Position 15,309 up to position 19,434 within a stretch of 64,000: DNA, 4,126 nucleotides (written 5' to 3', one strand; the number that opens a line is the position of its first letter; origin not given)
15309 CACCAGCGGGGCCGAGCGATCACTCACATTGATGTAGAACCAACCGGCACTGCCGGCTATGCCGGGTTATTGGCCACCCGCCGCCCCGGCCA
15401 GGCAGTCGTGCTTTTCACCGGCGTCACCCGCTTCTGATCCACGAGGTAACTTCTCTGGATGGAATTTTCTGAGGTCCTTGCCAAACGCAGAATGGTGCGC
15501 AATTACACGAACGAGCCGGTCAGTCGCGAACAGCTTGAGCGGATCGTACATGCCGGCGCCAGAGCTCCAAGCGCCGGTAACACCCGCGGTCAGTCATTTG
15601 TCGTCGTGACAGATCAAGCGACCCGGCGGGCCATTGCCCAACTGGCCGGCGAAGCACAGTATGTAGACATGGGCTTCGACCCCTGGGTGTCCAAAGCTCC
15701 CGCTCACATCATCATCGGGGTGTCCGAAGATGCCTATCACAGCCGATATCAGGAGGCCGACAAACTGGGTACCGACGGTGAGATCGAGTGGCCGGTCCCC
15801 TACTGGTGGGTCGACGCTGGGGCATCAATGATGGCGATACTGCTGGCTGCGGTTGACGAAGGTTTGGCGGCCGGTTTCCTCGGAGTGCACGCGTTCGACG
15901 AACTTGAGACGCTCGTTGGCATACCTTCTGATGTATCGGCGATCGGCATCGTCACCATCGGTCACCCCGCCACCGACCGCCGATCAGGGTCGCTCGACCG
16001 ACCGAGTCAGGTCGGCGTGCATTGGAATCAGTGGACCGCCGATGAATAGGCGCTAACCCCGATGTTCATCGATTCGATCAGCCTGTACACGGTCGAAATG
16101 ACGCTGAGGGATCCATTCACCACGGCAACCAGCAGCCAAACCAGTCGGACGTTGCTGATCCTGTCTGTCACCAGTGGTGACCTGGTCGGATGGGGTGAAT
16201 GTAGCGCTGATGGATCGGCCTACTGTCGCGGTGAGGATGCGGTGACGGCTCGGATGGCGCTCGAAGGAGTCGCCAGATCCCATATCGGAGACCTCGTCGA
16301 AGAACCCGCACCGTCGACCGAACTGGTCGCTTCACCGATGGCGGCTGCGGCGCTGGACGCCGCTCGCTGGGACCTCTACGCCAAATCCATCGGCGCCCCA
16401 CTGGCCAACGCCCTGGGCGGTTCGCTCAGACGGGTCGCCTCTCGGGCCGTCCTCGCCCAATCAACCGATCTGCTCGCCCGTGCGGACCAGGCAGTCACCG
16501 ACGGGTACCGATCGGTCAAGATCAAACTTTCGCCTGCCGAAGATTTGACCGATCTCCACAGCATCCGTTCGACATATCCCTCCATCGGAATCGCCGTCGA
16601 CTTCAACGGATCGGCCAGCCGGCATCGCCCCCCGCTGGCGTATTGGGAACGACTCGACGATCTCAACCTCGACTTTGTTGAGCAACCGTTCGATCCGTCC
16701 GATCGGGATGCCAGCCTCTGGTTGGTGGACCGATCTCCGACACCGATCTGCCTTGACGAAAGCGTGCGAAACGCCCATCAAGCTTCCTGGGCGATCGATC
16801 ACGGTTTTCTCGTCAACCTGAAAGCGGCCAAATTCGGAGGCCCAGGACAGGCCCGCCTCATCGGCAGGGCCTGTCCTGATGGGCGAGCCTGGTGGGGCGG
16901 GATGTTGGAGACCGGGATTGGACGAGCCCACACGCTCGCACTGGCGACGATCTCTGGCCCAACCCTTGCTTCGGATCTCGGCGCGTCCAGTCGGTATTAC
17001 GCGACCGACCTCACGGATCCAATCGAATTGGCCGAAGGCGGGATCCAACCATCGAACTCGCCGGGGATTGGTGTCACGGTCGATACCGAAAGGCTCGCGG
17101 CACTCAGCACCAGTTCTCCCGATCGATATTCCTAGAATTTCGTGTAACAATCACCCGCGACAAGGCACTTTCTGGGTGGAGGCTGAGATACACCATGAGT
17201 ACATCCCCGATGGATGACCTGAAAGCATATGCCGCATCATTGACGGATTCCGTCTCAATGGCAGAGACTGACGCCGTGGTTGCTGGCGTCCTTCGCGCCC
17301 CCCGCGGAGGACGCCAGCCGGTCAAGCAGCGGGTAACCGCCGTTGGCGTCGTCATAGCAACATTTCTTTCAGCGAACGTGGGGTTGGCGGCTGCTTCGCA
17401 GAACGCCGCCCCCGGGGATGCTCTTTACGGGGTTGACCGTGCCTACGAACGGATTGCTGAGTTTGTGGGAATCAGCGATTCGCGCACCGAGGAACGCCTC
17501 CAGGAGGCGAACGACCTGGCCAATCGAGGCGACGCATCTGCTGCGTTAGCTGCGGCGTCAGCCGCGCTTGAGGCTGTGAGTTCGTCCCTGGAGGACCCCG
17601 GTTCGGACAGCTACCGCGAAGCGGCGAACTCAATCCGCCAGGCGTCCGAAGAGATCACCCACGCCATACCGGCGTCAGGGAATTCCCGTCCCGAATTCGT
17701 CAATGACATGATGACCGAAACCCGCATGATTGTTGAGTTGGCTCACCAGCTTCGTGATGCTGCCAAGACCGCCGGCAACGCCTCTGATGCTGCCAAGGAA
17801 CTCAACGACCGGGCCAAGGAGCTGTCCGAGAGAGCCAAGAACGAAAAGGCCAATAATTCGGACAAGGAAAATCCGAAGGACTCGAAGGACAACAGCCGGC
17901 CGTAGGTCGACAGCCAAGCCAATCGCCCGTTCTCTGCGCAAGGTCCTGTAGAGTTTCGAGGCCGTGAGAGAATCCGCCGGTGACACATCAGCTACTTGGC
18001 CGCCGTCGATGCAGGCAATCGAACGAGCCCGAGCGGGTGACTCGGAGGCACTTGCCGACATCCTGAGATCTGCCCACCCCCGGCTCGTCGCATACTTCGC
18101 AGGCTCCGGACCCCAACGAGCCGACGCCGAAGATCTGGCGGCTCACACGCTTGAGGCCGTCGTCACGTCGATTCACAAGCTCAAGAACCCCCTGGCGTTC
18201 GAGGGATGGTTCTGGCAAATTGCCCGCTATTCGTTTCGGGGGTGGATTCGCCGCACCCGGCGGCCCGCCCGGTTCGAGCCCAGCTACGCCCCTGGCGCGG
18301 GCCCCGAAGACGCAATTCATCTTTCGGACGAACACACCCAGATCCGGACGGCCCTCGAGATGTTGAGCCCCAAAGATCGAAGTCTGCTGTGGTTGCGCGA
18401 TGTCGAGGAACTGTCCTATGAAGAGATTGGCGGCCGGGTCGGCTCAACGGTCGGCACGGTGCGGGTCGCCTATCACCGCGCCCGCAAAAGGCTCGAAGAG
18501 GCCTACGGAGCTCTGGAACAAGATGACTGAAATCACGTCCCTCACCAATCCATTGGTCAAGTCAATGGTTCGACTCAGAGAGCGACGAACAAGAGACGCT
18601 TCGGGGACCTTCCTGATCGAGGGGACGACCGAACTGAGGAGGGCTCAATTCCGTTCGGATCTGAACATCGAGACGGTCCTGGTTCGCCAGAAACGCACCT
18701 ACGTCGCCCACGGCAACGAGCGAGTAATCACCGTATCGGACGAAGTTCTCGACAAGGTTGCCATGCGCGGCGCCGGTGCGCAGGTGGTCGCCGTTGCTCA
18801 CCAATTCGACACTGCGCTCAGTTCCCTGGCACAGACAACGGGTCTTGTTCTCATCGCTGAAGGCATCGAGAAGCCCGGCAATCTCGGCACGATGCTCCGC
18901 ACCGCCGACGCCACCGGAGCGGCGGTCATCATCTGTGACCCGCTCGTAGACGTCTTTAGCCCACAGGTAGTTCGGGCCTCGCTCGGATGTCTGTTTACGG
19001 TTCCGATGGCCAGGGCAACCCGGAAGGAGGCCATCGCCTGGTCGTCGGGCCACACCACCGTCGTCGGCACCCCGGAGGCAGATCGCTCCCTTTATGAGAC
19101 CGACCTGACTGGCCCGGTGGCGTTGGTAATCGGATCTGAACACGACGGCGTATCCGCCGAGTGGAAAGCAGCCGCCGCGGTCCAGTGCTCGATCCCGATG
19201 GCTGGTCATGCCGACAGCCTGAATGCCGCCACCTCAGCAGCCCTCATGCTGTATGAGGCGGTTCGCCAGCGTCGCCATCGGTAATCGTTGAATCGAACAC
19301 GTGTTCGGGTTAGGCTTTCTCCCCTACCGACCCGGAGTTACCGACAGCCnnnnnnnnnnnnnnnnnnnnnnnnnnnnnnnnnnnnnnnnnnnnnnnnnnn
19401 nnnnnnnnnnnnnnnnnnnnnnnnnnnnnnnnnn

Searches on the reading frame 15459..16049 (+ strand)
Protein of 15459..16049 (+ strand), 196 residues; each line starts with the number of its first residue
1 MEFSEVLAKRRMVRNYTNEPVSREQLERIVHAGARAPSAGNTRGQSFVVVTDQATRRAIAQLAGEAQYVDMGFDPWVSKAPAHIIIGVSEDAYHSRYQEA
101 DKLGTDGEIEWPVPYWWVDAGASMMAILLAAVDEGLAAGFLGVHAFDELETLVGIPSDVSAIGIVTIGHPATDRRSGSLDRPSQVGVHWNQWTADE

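Call 10: search_protein_families(library=pfam, proteins=[window:15459-16049:+], max_evalue=0.001)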
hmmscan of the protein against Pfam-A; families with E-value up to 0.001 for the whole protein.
window:15459-16049:+ (196 aa): 2 families
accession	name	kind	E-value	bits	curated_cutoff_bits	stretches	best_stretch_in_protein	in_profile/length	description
PF00881.29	Nitroreductase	-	1.5e-24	87.5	23.5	1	8-169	2-167/167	Nitroreductase family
PF14512.11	TM1586_NiRdase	-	1.7e-05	25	27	0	22-72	156-205/215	Putative TM nitroreductase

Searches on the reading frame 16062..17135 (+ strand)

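Call 10: search_protein_families(library=pfam, proteins=[window:16062-17135:+], max_evalue=0.001)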
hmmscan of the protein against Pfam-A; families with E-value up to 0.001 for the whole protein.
window:16062-17135:+ (357 aa): 2 families
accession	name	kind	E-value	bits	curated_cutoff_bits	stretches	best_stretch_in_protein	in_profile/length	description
PF13378.12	MR_MLE_C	-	1.2e-27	97.5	29.4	1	137-343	2-218/219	Enolase C-terminal domain-like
PF02746.21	MR_MLE_N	-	2.7e-10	40.9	22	1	10-119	8-117/117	Mandelate racemase / muconate lactonizing enzyme, N-terminal domain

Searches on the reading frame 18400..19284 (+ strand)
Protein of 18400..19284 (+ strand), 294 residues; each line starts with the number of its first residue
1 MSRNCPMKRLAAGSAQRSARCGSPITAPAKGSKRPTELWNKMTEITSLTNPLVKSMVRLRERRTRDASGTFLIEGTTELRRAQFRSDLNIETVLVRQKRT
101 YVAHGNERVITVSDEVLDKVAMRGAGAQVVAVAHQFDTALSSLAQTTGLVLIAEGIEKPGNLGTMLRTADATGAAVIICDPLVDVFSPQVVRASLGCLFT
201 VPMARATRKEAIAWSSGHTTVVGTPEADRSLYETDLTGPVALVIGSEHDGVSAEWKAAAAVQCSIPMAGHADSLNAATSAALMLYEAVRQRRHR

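Call 10: search_protein_families(library=pfam, proteins=[window:18400-19284:+], max_evalue=0.001)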
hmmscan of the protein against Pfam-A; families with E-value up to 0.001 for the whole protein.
window:18400-19284:+ (294 aa): 2 families
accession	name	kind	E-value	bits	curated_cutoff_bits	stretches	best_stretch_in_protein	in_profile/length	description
PF00588.24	SpoU_methylase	-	7.5e-32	110.8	29.7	1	149-285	2-142/142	SpoU rRNA Methylase family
PF22435.1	MRM3-like_sub_bind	-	2.3e-12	47.6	27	1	50-131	1-84/84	MRM3-like substrate binding domain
